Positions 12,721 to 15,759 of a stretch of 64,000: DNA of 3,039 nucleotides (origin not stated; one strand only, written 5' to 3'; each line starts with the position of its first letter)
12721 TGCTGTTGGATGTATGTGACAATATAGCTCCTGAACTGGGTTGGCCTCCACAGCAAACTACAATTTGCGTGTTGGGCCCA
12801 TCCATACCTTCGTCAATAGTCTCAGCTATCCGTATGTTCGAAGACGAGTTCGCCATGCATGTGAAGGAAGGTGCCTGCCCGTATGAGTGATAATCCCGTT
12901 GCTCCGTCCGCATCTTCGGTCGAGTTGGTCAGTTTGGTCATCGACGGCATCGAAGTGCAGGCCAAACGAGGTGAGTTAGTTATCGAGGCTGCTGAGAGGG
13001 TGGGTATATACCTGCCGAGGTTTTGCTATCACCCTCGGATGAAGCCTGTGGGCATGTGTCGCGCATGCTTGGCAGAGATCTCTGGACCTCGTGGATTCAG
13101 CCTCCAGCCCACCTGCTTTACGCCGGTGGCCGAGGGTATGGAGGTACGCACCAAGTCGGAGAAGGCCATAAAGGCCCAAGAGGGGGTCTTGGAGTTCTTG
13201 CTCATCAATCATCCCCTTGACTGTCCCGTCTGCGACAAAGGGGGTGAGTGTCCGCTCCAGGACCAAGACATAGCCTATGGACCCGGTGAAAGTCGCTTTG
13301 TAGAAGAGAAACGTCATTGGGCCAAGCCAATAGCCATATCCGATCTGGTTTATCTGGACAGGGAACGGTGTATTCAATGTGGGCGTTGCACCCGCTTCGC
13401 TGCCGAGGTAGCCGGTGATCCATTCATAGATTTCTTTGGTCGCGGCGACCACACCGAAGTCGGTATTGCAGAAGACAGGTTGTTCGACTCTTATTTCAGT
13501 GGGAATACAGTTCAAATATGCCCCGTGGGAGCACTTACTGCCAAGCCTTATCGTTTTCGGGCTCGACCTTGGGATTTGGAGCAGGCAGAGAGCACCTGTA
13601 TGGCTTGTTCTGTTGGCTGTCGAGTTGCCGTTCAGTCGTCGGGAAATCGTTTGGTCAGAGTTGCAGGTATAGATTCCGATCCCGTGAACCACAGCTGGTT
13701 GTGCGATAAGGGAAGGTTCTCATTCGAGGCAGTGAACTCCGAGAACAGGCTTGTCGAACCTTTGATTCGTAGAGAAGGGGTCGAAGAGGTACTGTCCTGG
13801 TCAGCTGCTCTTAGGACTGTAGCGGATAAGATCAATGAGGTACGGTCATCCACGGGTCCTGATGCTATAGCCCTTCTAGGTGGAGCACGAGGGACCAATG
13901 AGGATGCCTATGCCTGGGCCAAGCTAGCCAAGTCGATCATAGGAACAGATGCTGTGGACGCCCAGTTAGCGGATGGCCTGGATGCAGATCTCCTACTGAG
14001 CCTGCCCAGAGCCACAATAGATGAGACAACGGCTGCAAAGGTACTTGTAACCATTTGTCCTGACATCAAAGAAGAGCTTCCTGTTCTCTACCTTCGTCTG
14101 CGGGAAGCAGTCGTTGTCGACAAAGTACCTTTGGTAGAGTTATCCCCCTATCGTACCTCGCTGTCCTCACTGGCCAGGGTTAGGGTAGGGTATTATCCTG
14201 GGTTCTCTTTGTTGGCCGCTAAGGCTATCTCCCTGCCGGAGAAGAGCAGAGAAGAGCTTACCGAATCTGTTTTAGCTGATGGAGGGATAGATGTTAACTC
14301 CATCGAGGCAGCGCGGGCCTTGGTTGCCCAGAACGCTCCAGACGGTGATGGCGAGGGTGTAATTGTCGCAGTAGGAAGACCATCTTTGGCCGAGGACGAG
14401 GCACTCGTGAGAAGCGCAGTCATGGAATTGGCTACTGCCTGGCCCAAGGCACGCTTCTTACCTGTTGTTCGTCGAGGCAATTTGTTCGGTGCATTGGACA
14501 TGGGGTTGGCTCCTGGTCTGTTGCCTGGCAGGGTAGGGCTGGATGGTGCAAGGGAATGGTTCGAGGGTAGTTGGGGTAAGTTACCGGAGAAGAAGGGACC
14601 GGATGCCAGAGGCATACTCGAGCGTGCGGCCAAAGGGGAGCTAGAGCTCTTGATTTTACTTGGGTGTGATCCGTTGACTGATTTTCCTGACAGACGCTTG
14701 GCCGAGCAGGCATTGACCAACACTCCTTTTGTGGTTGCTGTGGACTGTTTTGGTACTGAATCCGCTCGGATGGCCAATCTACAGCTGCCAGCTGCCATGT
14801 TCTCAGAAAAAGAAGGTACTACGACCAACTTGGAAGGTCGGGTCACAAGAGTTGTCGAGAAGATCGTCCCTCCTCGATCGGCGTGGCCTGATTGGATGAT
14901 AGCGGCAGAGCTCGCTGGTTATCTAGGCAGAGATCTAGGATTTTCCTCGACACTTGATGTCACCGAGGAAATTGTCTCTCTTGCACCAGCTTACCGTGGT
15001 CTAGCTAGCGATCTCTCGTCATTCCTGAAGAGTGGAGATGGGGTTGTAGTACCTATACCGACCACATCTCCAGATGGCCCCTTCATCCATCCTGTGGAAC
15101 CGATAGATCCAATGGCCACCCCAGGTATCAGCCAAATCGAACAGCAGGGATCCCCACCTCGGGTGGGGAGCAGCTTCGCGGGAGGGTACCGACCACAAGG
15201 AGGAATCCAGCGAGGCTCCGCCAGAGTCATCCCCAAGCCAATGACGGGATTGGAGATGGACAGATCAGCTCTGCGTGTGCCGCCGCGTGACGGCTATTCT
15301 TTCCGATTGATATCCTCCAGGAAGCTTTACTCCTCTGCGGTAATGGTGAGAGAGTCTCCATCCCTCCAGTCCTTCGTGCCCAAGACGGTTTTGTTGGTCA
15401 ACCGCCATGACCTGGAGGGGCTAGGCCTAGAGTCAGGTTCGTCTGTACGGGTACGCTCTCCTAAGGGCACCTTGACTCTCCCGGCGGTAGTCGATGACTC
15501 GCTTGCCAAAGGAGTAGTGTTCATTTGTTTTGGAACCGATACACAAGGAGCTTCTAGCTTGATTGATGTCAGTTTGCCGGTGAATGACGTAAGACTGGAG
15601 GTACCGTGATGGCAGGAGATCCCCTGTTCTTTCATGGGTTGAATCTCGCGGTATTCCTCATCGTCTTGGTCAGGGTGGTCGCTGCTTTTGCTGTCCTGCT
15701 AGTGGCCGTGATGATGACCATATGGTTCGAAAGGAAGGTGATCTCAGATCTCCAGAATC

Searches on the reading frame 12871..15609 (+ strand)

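Call 80: search_protein_families(library=pfam, proteins=[window:12871-15609:+], max_evalue=0.0001)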
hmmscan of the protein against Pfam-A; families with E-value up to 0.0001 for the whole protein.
window:12871-15609:+ (912 aa): 7 families
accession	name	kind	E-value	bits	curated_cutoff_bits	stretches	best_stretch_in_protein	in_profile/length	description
PF00384.28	Molybdopterin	-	3.7e-30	105.6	24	1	293-683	1-352/353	Molybdopterin oxidoreductase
PF22117.2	Fer4_Nqo3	-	3.6e-22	78.8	27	1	158-223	2-67/67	NADH-quinone oxidoreductase subunit 3, ferredoxin-like domain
PF13510.11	Fer2_4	-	1.6e-16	60.5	22.8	1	19-96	3-81/82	2Fe-2S iron-sulfur cluster binding domain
PF10588.14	NADH-G_4Fe-4S_3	-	6.5e-15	54.8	27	1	104-142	2-40/40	NADH-ubiquinone oxidoreductase-G iron-sulfur binding region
PF01568.27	Molydop_binding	-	4.1e-13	49.8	26.8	1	811-891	1-82/110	Molydopterin dinucleotide binding domain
PF04879.21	Molybdop_Fe4S4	-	1.4e-11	44.6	22.7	1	240-290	5-55/55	Molybdopterin oxidoreductase Fe4S4 domain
PF22151.2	Fer4_NDSU1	-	7.7e-06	25.8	23.8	1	240-285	5-50/51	NADH-ubiquinone oxidoreductase NDSU1/NuoG-like, 4Fe-4S domain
